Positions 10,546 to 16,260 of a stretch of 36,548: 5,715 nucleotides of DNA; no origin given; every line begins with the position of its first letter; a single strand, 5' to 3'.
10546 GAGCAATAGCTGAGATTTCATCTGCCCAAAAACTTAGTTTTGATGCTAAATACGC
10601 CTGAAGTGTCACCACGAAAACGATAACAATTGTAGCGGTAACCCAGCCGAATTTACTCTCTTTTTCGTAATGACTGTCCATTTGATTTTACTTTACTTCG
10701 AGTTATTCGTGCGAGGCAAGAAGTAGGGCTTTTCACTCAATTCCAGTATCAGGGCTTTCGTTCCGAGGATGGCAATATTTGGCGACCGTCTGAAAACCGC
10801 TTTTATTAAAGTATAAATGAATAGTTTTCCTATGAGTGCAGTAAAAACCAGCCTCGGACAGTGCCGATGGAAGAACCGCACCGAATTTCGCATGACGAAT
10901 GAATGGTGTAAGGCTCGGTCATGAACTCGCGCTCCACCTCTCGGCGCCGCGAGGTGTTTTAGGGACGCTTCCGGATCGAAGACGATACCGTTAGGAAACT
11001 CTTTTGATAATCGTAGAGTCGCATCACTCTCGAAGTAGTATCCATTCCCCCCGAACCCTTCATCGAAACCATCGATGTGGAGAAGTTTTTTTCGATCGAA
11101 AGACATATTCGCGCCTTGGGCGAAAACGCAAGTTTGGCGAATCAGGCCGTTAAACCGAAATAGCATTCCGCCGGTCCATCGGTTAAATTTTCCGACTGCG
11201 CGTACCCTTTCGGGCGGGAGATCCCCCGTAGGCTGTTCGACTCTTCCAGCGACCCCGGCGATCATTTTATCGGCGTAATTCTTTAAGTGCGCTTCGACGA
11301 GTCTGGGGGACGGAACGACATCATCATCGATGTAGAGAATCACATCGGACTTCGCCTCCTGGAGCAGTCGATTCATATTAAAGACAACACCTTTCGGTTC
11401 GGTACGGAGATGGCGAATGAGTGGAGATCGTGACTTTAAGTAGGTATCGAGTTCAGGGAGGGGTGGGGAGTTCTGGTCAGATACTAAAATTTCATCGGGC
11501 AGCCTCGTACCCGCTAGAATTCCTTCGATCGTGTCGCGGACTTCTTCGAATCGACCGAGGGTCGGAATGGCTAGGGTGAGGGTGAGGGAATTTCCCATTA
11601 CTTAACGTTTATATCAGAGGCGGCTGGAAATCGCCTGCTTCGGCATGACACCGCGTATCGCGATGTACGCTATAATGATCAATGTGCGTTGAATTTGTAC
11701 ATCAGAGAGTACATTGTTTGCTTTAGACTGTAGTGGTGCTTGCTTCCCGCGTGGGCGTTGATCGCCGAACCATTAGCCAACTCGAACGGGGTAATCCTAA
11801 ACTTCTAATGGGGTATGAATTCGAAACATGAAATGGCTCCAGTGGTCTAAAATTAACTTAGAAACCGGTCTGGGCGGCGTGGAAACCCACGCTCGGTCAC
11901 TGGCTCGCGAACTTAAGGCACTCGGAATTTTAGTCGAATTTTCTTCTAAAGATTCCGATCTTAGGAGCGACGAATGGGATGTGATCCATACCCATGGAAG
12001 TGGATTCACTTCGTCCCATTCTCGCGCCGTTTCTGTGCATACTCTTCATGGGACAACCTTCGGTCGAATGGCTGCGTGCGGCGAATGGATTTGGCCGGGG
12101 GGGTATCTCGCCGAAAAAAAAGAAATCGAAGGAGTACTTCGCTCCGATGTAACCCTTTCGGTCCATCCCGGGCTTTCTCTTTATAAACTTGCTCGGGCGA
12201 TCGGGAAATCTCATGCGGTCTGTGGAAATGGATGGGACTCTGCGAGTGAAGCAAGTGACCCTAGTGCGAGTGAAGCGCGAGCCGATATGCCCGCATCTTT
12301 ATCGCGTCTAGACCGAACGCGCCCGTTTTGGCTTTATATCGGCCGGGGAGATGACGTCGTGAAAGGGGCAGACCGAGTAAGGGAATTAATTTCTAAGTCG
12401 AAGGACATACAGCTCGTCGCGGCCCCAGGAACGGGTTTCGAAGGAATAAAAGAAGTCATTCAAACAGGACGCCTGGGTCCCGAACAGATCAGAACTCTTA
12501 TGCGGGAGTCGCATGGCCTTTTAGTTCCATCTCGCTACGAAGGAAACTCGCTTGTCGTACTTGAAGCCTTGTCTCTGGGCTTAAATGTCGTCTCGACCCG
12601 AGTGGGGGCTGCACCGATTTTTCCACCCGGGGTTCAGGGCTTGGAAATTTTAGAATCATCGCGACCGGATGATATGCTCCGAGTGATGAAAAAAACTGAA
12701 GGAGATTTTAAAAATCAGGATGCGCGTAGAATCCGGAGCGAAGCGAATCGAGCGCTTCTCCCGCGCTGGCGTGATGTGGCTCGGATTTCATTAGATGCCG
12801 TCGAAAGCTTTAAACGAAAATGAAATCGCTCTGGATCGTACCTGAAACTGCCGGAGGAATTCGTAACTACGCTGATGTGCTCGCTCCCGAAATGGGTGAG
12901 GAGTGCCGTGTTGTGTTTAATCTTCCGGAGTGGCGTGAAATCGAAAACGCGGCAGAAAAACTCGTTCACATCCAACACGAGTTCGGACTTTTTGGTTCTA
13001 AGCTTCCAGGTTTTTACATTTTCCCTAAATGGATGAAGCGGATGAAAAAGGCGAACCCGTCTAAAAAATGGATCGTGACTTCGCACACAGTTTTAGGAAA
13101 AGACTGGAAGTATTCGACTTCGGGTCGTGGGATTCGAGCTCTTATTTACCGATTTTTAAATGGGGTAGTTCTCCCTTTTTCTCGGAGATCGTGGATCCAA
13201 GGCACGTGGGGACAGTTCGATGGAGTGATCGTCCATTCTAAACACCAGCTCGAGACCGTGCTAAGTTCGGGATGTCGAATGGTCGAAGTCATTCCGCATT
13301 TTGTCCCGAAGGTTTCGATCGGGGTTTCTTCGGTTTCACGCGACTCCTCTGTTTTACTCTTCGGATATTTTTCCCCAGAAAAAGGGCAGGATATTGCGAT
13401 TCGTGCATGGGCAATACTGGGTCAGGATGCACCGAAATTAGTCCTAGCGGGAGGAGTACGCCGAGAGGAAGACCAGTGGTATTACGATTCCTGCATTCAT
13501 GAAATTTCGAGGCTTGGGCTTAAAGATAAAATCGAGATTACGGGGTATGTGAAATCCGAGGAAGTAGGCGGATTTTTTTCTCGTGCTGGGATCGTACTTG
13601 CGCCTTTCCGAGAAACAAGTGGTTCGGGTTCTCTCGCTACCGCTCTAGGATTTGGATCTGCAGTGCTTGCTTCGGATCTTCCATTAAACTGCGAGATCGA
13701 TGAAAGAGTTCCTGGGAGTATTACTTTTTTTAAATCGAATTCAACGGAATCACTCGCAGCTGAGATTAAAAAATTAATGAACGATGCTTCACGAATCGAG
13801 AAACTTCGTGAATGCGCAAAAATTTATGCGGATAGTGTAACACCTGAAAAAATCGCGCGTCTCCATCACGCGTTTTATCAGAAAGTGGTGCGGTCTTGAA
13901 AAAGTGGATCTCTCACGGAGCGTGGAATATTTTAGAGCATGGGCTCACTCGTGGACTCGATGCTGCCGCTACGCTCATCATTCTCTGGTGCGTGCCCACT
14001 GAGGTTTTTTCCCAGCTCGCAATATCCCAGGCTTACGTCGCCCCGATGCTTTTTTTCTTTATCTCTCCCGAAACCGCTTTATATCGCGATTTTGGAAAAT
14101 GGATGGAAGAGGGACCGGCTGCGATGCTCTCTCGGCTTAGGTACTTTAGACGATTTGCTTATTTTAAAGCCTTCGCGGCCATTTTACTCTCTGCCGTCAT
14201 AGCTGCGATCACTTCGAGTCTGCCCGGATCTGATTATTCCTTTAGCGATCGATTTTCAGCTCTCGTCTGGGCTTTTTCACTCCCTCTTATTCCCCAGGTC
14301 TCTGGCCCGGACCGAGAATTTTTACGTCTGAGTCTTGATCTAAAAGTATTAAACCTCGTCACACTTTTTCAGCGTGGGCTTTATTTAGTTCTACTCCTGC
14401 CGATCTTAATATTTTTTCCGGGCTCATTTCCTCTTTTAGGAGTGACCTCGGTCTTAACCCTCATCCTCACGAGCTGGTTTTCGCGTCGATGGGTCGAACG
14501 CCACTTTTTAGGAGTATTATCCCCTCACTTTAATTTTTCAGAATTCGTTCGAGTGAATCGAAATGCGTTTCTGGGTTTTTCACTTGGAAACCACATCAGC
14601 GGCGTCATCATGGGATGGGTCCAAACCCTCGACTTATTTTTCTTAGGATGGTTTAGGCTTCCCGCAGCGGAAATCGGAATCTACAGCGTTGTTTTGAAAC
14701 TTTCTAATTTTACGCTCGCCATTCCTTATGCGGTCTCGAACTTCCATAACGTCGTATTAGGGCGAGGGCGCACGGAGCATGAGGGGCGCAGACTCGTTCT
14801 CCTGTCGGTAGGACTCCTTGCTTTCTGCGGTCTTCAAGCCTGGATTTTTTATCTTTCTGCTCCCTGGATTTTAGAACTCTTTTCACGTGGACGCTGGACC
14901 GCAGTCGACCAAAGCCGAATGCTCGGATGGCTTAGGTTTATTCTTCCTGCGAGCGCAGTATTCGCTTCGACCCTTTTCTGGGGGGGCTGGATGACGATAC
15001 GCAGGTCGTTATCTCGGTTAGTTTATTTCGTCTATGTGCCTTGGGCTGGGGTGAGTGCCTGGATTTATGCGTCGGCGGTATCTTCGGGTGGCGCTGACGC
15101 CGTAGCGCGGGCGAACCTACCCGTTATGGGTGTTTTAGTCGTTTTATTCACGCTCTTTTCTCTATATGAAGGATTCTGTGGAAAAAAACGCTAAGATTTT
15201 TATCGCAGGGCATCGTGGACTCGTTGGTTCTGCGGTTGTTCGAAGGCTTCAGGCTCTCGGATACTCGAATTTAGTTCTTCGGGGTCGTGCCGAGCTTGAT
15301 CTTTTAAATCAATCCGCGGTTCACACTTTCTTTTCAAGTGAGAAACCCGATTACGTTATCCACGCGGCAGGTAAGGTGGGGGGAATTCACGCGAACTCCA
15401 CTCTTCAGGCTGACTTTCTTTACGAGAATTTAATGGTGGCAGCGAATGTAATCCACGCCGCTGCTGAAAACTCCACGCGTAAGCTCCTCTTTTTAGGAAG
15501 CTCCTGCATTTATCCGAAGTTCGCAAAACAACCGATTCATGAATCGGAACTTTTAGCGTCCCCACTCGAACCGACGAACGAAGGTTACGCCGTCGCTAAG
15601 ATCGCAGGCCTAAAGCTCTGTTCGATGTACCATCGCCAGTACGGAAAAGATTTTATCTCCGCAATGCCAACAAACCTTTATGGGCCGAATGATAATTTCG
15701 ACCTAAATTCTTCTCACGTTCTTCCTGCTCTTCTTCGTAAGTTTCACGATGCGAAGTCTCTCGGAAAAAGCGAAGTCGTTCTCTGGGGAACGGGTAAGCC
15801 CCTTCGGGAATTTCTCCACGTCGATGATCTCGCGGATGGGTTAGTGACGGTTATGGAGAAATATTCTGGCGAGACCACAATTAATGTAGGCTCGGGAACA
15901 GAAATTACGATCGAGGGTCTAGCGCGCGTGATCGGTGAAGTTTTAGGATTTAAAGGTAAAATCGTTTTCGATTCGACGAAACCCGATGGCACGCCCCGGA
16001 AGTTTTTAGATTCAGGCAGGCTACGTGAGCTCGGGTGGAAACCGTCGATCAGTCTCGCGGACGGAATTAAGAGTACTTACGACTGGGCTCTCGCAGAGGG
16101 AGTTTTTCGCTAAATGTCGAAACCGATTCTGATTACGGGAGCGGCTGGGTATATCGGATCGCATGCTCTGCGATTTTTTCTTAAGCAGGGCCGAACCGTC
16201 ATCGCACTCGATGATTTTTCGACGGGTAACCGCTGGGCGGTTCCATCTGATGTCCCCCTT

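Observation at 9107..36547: Unusual density of GT-C-like polytopic proteins and lipid-carrier GT2 synthases, with no small GtrA/ArnEF-type flippase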

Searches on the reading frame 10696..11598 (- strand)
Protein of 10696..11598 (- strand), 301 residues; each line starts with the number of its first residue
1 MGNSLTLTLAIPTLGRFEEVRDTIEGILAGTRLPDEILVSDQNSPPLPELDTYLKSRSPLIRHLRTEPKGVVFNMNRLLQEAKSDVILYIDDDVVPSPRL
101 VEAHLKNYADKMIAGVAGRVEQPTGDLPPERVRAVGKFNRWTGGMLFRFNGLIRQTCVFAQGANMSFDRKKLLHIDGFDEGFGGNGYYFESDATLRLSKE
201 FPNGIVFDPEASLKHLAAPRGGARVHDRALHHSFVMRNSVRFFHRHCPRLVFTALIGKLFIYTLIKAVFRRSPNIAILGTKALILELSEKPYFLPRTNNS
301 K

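Call 6: search_protein_families(library=pfam, proteins=[window:10696-11598:-], max_evalue=0.01)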
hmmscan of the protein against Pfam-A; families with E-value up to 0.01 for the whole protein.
window:10696-11598:- (301 aa): 4 families
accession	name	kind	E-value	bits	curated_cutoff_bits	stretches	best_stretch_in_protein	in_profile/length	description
PF00535.33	Glycos_transf_2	-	1.6e-14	54.6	23.3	1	9-172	2-164/168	Glycosyl transferase family 2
PF13641.12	Glyco_tranf_2_3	-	6e-06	26.9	27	1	7-180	3-179/230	Glycosyltransferase like family 2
PF10111.15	Glyco_tranf_2_2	-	0.00056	19.9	27.3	1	75-204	73-206/276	Glycosyltransferase like family 2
PF13506.12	Glyco_transf_21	-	0.003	17.5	21.7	1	72-178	19-120/174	Glycosyl transferase family 21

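Call 31: search_protein_families(library=ncbifam, proteins=[window:10696-11598:-], max_evalue=0.00001)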
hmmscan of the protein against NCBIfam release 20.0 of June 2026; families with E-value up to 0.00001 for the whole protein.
window:10696-11598:- (301 aa): 5 families
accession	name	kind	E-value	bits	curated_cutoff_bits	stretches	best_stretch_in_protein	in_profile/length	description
NF038299.1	EPS_HpsN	equivalog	2.1e-23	82.8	425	1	7-246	3-246/317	hormogonium polysaccharide biosynthesis glycosyltransferase HpsN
NF041394.1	GtaseAglG_Halo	equivalog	8.6e-15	54.8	440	1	13-215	11-215/304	glucosyl-dolichyl phosphate glucuronosyltransferase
NF041875.1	EPS_EpsD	equivalog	8.7e-14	51.6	370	1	9-213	3-204/325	exopolysaccharide biosynthesis glycosyltransferase EpsD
TIGR03965.1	mycofact_glyco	equivalog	2.3e-07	30.1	280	1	7-181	76-250/467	mycofactocin biosynthesis glycosyltransferase MftF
NF038302.1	EPS_HpsE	equivalog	2.7e-06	26.6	300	1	6-136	2-140/307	hormogonium polysaccharide biosynthesis glycosyltransferase HpsE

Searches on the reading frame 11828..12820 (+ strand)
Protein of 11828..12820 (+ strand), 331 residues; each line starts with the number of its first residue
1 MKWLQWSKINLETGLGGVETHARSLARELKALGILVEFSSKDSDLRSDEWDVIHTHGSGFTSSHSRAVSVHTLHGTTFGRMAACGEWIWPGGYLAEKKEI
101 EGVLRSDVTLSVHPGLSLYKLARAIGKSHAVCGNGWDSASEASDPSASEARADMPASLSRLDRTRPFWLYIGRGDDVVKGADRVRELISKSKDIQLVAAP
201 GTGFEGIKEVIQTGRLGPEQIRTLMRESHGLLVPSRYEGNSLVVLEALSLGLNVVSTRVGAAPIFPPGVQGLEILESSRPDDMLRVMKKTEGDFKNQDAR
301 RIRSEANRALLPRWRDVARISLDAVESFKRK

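Call 6: search_protein_families(library=pfam, proteins=[window:11828-12820:+], max_evalue=0.01)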
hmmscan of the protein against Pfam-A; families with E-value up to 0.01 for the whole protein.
window:11828-12820:+ (331 aa): 4 families
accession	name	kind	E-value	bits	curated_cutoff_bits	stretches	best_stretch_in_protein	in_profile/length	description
PF13692.12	Glyco_trans_1_4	-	6.7e-11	43.1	27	1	206-283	56-132/142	Glycosyl transferases group 1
PF00534.26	Glycos_transf_1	-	5.4e-09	36.3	26.4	1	208-272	73-138/172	Glycosyl transferases group 1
PF13439.12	Glyco_transf_4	-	1.4e-05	25.7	28.5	0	16-38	2-24/170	Glycosyltransferase Family 4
PF20706.3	GT4-conflict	-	0.00016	21.2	26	1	218-305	272-366/385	Family 4 Glycosyltransferase in conflict systems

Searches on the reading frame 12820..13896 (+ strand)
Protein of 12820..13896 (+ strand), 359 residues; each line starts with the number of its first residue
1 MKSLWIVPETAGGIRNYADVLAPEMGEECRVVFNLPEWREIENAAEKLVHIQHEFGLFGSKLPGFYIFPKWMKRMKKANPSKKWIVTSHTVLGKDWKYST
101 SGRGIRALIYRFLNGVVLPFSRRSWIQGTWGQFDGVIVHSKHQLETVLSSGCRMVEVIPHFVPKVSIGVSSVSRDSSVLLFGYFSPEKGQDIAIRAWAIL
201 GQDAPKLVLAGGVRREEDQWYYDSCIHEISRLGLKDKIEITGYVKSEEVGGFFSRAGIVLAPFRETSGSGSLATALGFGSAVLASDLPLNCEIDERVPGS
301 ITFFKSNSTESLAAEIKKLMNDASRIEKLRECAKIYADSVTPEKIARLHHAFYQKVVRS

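Call 6: search_protein_families(library=pfam, proteins=[window:12820-13896:+], max_evalue=0.01)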
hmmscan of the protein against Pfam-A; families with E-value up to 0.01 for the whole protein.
window:12820-13896:+ (359 aa): 2 families
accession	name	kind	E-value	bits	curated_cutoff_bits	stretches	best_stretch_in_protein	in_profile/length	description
PF13692.12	Glyco_trans_1_4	-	3.5e-14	53.7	27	1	178-322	4-142/142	Glycosyl transferases group 1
PF00534.26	Glycos_transf_1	-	3.5e-14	53.2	26.4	1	178-333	18-169/172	Glycosyl transferases group 1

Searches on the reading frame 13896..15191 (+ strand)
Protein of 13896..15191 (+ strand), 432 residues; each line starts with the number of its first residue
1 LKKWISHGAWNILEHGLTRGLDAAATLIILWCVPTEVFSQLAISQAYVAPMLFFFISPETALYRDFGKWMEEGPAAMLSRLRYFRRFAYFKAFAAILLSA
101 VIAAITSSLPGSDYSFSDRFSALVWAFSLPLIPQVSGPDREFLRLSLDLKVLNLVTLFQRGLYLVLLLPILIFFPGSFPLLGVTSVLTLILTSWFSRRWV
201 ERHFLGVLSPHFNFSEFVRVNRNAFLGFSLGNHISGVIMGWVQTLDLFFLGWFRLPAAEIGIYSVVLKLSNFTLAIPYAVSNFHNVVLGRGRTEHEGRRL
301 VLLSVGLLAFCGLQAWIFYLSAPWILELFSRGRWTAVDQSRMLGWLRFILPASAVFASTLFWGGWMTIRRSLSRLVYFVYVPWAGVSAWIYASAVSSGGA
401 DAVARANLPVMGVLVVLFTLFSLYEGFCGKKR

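Call 4: search_protein_families(library=pfam, proteins=[window:13896-15191:+], max_evalue=1)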
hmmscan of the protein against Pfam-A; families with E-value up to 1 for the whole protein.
window:13896-15191:+ (432 aa): 0 families

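Call 7: search_protein_families(library=ncbifam, proteins=[window:13896-15191:+], max_evalue=1)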
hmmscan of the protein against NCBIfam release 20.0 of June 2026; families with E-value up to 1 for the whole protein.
window:13896-15191:+ (432 aa): 0 families

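Call 83: search_protein_families(library=phrogs, proteins=[window:13896-15191:+], max_evalue=1)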
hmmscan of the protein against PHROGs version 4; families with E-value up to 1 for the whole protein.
window:13896-15191:+ (432 aa): 1 family
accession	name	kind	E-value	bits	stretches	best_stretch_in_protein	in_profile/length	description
phrog_5815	-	unknown function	0.12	13.7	0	172-201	19-47/58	-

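Call 97: search_solved_structures(query=window:13896-15191:+, max_evalue=10)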
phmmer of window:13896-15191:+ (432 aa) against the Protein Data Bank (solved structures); distinct sequences matched with E-value up to 10: 0.
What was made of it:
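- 13896..15194 (+): Polytopic protein called Wzx-like. It is the only candidate in the window for a MOP-type lipid-sugar flippase. Unverified. No HMM or PDB hit (calls 4, 7, 97).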

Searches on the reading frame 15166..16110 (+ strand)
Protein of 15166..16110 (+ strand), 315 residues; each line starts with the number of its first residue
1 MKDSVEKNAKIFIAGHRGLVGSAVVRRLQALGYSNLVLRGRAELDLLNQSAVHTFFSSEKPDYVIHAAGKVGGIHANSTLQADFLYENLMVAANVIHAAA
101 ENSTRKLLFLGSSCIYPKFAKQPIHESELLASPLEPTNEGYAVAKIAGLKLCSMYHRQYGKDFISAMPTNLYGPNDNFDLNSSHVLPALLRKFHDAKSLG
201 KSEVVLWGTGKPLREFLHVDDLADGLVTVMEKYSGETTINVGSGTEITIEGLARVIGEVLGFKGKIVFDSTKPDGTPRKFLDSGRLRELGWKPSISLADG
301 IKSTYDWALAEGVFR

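Call 6: search_protein_families(library=pfam, proteins=[window:15166-16110:+], max_evalue=0.01)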
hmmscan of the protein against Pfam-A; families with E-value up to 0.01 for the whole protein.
window:15166-16110:+ (315 aa): 3 families
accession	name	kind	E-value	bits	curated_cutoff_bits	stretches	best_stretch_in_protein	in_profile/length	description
PF01370.27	Epimerase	-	3.8e-63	213.5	20.9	1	11-242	1-240/240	NAD dependent epimerase/dehydratase family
PF16363.11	GDP_Man_Dehyd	-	1.4e-20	74.4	27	1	43-303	58-331/332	GDP-mannose 4,6 dehydratase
PF04321.23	RmlD_sub_bind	-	5e-09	36.1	27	1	10-128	2-117/287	RmlD substrate binding domain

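Call 31: search_protein_families(library=ncbifam, proteins=[window:15166-16110:+], max_evalue=0.00001)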
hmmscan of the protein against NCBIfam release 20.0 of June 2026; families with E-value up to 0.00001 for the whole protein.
window:15166-16110:+ (315 aa): 9 families
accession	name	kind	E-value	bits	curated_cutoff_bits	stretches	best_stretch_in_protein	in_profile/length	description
NF047922.1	GDPFucSynFcl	equivalog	2.2e-144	480.5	500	1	8-310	2-303/308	GDP-L-fucose synthase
TIGR01181.1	dTDP_gluc_dehyt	equivalog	8e-23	81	365.1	1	45-310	58-313/321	dTDP-glucose 4,6-dehydratase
TIGR01179.1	galE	equivalog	1.1e-18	67.2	262.3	1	43-308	53-325/332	UDP-glucose 4-epimerase GalE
TIGR04180.1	EDH_00030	hypoth_equivalog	5.3e-18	65.1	475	1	60-272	70-268/297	NAD-dependent 4,6-dehydratase LegB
NF007490.0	PRK10084.1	subfamily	2.7e-13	49.7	649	1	139-311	165-337/361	dTDP-glucose 4,6-dehydratase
NF007582.0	PRK10217.1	equivalog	1.1e-09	37.8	698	1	131-312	151-335/355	dTDP-glucose 4,6-dehydratase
NF007956.0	PRK10675.1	subfamily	7.6e-09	35.1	394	0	210-308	227-329/338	UDP-glucose 4-epimerase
TIGR02197.1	heptose_epim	equivalog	2.6e-08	33.4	274.6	1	12-266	2-266/316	ADP-glyceromanno-heptose 6-epimerase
TIGR01214.1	rmlD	equivalog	6.8e-06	25.4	224.05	1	10-101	1-90/285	dTDP-4-dehydrorhamnose reductase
